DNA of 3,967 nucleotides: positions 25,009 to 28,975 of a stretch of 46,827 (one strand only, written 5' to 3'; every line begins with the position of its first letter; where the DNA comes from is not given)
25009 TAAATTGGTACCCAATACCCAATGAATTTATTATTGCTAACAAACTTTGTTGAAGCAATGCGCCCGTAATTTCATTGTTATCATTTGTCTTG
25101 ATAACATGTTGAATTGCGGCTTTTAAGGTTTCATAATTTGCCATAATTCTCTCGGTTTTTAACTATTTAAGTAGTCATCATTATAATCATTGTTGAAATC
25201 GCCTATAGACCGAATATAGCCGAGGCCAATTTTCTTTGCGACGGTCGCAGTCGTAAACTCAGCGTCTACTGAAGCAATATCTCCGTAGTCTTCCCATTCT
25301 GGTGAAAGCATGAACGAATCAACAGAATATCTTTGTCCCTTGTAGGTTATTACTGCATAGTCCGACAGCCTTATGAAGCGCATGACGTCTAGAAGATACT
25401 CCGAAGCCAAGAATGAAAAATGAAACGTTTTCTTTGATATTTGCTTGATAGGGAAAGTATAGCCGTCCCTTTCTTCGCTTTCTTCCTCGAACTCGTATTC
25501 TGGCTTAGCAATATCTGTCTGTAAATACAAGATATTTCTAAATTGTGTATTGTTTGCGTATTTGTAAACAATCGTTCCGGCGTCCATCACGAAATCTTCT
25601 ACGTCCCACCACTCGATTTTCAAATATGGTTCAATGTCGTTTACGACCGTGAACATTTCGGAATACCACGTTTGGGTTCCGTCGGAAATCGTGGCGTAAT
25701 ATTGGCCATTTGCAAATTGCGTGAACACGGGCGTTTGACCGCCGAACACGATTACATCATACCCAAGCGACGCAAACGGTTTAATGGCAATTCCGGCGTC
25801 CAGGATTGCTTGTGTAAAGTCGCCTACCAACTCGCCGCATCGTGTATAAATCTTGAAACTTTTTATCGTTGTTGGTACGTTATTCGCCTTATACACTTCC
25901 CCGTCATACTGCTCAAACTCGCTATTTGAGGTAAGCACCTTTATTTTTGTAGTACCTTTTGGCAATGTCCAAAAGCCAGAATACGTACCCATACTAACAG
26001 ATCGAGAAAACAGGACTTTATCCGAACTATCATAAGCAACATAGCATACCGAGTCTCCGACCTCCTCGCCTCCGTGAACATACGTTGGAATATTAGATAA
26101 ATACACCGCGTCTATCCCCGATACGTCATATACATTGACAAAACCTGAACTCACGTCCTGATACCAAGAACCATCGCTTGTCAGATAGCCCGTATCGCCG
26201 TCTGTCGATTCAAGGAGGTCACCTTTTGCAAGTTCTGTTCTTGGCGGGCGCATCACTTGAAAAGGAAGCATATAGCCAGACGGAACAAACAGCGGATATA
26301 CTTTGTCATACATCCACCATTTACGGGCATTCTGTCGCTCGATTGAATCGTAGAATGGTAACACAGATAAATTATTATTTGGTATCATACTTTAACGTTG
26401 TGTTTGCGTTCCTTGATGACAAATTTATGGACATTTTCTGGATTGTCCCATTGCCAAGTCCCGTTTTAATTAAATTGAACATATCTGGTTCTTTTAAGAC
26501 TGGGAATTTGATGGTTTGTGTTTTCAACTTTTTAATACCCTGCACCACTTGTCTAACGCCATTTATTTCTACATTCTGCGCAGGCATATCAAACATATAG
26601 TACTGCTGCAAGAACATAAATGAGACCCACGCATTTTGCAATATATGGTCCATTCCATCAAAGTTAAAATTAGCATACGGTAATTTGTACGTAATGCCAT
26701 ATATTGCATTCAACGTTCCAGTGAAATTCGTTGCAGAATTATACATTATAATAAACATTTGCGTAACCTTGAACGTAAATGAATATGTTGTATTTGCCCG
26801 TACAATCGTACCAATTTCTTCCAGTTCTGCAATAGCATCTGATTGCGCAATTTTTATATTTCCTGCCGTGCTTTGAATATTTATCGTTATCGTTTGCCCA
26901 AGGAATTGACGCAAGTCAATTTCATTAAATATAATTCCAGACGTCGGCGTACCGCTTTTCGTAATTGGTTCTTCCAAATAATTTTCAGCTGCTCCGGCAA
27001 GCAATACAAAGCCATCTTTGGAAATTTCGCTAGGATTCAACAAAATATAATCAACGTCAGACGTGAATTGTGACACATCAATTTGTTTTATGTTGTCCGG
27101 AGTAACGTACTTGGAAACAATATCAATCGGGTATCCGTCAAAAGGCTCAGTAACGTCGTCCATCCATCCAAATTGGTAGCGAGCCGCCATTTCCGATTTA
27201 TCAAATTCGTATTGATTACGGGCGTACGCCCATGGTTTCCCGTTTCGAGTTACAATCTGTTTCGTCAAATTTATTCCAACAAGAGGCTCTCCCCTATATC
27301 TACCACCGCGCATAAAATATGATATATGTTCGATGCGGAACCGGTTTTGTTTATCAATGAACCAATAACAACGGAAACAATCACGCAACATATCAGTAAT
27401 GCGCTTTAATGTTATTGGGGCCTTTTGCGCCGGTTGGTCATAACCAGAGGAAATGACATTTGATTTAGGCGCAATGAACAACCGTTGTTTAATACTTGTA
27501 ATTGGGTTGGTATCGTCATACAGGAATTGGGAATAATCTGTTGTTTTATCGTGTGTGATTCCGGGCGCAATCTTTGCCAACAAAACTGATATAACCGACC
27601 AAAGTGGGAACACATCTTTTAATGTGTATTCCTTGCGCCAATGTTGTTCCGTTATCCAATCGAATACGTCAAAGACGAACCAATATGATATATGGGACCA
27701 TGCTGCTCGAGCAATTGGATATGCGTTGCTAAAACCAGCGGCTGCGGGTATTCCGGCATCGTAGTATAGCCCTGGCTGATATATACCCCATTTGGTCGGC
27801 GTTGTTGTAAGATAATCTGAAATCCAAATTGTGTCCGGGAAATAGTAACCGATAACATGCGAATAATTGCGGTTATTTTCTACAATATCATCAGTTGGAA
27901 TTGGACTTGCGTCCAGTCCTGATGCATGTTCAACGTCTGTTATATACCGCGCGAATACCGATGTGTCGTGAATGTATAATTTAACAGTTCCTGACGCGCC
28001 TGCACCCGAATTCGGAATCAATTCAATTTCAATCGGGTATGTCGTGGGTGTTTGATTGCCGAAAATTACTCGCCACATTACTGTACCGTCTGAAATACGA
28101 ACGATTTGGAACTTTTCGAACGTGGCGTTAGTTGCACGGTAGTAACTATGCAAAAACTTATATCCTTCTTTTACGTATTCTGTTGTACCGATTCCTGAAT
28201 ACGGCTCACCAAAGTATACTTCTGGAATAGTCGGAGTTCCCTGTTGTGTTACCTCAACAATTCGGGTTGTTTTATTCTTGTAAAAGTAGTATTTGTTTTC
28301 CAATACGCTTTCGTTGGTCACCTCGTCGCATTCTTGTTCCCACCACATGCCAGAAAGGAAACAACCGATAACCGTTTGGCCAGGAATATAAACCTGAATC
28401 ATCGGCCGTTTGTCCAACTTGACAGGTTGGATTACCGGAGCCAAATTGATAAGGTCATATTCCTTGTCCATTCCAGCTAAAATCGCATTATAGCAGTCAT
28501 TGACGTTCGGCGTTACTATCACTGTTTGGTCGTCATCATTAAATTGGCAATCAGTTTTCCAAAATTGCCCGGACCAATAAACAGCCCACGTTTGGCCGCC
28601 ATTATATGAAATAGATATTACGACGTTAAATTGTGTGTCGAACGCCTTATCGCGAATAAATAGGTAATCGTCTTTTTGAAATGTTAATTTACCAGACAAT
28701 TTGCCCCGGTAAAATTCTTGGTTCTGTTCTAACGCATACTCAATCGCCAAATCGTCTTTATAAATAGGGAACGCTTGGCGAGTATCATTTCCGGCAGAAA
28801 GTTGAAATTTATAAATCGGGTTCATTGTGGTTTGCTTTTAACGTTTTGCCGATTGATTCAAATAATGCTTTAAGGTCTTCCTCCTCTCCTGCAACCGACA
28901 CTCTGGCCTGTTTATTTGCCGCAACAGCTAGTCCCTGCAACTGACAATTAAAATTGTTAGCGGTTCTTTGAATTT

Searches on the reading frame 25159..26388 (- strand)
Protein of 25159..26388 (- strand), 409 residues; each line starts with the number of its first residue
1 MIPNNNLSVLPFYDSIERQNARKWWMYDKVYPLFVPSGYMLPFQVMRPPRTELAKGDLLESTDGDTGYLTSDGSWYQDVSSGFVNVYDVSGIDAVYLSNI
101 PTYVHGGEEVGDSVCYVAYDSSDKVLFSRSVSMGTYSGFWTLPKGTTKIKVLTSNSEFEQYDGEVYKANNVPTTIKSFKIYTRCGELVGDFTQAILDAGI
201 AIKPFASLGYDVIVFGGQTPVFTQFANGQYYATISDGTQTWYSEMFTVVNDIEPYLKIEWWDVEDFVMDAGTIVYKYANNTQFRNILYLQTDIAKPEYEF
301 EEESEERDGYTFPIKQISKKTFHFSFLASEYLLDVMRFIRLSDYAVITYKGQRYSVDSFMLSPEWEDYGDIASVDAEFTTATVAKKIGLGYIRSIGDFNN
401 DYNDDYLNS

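Call 12: search_protein_families(library=phrogs, proteins=[window:25159-26388:-], max_evalue=0.00001)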
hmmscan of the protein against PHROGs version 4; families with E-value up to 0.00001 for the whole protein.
window:25159-26388:- (409 aa): 2 families
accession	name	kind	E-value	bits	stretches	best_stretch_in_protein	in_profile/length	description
phrog_35885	-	unknown function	5.1e-78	263.3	2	171-408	52-289/290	-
phrog_33450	-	tail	3.7e-29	101.6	1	206-388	83-266/2038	tail fiber protein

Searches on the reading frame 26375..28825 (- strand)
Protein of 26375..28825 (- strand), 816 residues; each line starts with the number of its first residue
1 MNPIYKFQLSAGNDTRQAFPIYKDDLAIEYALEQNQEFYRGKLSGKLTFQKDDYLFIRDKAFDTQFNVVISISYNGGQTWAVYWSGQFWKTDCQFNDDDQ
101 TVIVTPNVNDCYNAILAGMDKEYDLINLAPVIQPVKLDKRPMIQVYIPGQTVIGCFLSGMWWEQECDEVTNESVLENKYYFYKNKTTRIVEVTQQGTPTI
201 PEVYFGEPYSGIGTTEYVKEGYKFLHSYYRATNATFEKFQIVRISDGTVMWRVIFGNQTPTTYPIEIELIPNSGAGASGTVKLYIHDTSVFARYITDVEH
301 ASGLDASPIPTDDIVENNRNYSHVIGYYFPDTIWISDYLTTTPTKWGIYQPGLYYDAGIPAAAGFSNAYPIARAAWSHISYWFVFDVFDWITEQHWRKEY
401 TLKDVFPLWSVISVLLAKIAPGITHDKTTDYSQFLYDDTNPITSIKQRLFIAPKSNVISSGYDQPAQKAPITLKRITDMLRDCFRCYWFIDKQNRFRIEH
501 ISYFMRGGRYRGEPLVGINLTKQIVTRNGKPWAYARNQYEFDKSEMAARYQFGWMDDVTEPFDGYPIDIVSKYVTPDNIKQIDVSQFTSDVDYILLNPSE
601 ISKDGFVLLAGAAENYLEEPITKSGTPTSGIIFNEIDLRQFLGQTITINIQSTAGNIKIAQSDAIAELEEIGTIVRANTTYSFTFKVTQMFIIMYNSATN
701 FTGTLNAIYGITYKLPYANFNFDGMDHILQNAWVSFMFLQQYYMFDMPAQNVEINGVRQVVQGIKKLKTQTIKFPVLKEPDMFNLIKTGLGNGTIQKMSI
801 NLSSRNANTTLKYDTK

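Call 12: search_protein_families(library=phrogs, proteins=[window:26375-28825:-], max_evalue=0.00001)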
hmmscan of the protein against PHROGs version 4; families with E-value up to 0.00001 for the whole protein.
window:26375-28825:- (816 aa): 1 family
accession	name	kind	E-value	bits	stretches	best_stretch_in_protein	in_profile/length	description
phrog_19383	-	unknown function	1.3e-179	600.2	2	15-611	125-731/844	-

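Call 45: search_protein_families(library=pfam, proteins=[window:26375-28825:-], max_evalue=0.01)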
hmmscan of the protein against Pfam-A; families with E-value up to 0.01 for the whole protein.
window:26375-28825:- (816 aa): 0 families
